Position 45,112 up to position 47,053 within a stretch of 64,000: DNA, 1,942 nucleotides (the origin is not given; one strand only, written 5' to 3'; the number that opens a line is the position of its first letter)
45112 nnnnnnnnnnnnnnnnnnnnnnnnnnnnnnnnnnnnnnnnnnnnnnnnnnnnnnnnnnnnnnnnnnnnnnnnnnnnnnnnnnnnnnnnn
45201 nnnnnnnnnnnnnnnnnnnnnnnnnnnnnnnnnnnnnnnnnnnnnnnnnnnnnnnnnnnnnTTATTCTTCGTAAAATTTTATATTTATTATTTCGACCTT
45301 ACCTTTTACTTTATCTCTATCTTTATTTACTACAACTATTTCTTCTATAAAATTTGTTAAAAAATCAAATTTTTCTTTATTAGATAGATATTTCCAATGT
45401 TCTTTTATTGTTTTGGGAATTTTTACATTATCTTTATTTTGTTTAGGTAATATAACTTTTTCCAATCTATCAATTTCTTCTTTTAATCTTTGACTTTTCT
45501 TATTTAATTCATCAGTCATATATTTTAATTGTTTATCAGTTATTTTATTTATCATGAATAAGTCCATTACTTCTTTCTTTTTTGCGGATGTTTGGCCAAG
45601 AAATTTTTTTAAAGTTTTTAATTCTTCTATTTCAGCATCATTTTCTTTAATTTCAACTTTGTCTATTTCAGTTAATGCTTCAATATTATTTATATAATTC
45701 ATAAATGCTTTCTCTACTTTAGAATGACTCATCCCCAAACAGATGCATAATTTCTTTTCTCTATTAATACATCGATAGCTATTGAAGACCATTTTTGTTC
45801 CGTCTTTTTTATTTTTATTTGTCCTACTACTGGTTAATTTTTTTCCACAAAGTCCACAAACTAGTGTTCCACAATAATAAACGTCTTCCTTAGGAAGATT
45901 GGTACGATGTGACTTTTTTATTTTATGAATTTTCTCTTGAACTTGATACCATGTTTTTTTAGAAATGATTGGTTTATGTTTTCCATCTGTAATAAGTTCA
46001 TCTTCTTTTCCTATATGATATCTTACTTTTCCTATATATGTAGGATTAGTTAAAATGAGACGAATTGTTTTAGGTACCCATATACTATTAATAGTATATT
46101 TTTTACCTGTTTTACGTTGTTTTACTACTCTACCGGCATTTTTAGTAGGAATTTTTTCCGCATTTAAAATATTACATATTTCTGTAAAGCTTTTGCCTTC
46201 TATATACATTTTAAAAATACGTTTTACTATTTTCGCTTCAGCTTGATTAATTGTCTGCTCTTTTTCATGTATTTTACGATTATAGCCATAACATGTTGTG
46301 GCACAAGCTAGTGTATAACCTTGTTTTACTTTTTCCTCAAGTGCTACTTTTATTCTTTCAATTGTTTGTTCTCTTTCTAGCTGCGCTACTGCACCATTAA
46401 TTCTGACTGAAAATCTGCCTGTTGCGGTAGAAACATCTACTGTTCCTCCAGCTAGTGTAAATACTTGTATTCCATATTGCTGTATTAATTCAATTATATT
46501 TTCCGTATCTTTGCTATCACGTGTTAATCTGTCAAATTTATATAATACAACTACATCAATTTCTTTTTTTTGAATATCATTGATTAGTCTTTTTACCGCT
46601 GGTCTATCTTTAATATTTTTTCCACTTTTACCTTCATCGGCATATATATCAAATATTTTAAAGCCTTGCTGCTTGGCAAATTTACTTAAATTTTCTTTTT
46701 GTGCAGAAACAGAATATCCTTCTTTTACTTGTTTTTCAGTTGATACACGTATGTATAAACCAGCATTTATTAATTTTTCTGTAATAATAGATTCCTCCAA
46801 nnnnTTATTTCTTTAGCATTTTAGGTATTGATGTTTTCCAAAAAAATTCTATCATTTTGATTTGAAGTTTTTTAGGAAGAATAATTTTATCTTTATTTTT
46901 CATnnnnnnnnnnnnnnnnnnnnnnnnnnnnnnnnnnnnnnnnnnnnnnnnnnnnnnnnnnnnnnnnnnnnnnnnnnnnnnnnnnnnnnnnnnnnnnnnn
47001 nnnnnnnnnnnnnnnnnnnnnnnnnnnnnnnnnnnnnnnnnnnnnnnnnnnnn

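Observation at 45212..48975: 3.8-kb minimal serine-recombinase element whose only cargo is a WXG100-like gene plus a 497-aa effector-like gene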

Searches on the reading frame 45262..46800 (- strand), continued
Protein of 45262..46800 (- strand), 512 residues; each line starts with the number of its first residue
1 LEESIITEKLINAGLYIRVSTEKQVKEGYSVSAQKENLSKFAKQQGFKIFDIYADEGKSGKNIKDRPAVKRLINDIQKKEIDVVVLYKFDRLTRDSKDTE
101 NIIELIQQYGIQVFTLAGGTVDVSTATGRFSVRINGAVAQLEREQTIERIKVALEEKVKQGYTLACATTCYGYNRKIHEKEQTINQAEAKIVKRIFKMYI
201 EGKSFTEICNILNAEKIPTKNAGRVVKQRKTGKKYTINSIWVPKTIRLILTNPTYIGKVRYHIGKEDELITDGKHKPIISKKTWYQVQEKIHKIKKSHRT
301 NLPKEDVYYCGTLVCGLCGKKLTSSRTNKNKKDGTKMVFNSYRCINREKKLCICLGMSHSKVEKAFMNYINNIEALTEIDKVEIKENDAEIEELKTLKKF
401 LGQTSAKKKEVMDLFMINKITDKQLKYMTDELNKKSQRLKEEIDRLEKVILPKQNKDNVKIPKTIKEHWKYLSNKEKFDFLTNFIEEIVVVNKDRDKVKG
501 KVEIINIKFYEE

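Call 91: find_related_loci(query=window:45262-46800:-, collection=viral_contigs, flank=10000)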
Query window:45262-46800:- (512 aa) in viral_contigs; peptide patterns used: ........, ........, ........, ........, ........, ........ (x = any residue, [..] = any of these).
12 stretches matched a pattern, but none encodes a relative of the query by tblastn (E <= 1e-3).

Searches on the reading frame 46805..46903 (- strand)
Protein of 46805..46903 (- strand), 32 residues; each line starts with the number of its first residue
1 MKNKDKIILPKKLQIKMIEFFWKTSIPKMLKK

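Call 6: search_protein_families(library=pfam, proteins=[window:46805-46903:-], max_evalue=0.1)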
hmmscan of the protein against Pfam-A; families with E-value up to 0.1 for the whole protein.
window:46805-46903:- (32 aa): 0 families

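Call 7: search_protein_families(library=ncbifam, proteins=[window:46805-46903:-], max_evalue=0.1)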
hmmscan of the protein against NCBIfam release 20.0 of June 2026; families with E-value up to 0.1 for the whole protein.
window:46805-46903:- (32 aa): 0 families
